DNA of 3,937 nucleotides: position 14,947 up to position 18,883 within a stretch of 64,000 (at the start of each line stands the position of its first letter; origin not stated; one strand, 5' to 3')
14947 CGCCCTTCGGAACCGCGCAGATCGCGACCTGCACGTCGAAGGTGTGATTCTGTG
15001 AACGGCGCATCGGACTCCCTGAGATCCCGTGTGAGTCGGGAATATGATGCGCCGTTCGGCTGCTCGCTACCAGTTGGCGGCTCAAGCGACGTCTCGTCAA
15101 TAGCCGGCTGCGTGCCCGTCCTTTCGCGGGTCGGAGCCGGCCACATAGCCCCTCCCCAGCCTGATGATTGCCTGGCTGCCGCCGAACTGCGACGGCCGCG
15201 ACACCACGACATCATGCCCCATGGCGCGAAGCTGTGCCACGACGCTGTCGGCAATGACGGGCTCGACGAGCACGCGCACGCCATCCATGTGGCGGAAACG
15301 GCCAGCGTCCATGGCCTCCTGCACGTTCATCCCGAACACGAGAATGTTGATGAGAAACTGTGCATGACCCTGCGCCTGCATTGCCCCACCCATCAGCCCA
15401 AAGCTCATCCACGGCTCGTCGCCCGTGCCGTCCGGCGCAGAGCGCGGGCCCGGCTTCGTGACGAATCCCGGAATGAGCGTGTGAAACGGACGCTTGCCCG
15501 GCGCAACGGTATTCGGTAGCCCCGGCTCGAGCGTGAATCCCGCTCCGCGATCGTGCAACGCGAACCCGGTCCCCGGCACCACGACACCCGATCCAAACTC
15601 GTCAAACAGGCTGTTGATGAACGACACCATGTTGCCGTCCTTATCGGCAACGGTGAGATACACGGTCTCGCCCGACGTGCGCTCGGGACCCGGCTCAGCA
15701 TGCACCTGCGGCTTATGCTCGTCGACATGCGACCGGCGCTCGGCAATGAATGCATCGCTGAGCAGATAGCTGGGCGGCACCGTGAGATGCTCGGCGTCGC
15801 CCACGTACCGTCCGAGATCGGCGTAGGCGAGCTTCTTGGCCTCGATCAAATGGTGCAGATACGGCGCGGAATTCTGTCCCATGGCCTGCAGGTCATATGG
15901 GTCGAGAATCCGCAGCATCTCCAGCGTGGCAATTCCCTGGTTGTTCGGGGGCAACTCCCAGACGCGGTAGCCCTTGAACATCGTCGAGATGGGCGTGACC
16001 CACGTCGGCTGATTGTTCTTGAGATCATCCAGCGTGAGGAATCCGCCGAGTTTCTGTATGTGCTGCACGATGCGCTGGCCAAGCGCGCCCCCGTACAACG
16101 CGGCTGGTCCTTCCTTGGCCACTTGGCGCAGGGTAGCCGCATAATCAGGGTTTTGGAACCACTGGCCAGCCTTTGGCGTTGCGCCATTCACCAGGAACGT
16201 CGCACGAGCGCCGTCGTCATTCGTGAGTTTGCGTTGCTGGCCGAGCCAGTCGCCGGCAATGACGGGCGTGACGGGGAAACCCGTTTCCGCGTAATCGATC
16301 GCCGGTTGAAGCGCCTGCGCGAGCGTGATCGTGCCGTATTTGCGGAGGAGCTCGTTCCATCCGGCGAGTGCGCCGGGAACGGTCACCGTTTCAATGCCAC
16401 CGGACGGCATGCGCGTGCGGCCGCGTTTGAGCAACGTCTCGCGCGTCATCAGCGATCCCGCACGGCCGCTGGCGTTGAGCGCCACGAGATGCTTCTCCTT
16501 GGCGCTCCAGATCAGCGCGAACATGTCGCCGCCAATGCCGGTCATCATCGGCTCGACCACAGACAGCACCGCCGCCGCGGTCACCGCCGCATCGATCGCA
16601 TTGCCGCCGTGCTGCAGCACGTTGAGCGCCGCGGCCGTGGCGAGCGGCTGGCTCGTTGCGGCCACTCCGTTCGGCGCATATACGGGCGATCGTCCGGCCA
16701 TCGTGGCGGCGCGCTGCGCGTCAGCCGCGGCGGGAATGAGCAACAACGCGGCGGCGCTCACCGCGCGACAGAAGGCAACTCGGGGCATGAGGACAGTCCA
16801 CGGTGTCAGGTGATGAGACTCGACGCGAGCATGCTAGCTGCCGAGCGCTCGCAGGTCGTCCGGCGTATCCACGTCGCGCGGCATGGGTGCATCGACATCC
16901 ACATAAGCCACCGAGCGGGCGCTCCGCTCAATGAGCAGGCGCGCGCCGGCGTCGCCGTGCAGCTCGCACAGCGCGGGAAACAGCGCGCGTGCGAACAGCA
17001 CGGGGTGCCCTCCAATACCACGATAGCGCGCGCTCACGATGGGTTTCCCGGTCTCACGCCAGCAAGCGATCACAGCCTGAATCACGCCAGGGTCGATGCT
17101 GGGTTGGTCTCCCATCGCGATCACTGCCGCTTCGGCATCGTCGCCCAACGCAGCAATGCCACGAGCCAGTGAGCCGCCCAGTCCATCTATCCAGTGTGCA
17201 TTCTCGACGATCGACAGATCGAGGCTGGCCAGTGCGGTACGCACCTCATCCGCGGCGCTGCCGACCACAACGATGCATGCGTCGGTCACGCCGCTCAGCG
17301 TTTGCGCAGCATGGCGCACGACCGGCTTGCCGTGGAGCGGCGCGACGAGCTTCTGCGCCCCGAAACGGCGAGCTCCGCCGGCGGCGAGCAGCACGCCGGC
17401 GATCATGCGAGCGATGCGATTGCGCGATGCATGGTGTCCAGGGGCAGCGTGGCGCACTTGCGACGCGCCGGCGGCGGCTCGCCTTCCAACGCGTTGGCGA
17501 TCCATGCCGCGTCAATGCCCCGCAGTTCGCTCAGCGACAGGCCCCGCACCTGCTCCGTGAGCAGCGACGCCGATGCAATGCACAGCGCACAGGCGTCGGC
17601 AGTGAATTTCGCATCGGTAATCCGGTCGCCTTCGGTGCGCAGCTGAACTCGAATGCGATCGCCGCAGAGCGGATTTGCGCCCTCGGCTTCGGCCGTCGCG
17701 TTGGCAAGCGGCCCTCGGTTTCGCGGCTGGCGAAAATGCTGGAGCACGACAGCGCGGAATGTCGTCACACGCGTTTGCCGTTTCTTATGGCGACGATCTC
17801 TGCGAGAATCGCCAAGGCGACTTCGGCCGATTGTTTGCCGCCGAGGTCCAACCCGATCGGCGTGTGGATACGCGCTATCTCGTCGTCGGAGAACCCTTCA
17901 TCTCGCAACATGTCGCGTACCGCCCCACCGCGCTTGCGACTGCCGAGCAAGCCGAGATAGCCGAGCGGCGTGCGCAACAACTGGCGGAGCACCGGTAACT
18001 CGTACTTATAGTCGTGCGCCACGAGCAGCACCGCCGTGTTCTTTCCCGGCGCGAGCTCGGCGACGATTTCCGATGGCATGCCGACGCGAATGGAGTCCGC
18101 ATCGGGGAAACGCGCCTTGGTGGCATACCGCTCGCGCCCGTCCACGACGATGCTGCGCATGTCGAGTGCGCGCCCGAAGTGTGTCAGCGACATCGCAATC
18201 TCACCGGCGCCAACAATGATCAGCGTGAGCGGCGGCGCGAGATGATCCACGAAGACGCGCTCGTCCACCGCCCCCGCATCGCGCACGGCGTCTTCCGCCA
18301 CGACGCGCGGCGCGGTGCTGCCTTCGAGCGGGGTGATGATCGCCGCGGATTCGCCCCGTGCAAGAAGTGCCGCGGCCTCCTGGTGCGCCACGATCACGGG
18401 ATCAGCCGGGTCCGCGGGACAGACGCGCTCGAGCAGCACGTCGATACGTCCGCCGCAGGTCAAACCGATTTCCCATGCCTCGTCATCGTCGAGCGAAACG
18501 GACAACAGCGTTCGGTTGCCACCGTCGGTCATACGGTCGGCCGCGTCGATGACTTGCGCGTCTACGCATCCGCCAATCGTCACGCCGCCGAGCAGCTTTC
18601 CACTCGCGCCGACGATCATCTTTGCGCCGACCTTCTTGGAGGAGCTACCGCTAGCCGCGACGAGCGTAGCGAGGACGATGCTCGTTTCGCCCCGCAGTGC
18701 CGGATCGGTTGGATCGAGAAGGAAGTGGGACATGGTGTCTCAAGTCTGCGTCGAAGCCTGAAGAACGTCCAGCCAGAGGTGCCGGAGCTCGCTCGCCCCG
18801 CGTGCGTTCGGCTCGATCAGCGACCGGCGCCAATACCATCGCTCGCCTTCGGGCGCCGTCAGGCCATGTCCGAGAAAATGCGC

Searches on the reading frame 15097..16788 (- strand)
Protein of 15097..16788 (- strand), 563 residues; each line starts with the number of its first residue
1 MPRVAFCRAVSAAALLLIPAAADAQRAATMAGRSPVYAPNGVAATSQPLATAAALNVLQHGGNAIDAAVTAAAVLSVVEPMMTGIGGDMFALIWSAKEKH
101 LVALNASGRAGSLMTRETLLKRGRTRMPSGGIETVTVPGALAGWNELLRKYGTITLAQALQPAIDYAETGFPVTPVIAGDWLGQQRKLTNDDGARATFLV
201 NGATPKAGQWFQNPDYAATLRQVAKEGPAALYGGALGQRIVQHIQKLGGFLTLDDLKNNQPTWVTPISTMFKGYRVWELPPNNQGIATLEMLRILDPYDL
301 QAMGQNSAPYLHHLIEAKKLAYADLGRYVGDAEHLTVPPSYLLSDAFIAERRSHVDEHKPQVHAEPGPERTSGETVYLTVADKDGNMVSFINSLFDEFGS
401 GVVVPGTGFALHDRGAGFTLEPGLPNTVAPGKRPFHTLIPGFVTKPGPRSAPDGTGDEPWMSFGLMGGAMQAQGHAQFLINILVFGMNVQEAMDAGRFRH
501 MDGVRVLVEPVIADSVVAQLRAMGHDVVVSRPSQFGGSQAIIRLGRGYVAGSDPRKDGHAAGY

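Call 25: search_protein_families(library=pfam, proteins=[window:15097-16788:-], max_evalue=0.001)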
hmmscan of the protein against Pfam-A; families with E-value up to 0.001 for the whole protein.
window:15097-16788:- (563 aa): 1 family
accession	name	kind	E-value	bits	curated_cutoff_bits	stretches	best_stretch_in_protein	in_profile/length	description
PF01019.26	G_glu_transpept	-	2.5e-150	502.1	27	1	56-558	2-512/512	Gamma-glutamyltranspeptidase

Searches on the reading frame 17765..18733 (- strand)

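Call 26: search_protein_families(library=pfam, proteins=[window:17765-18733:-], max_evalue=0.001)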
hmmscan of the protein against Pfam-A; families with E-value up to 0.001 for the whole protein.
window:17765-18733:- (322 aa): 2 families
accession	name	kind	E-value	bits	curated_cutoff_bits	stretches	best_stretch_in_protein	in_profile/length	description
PF13478.12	XdhC_C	-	6.4e-38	130.5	29.7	1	171-313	1-125/125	XdhC Rossmann domain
PF02625.21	XdhC_CoxI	-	2.2e-14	53.6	24.3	1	14-77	3-65/68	XdhC and CoxI family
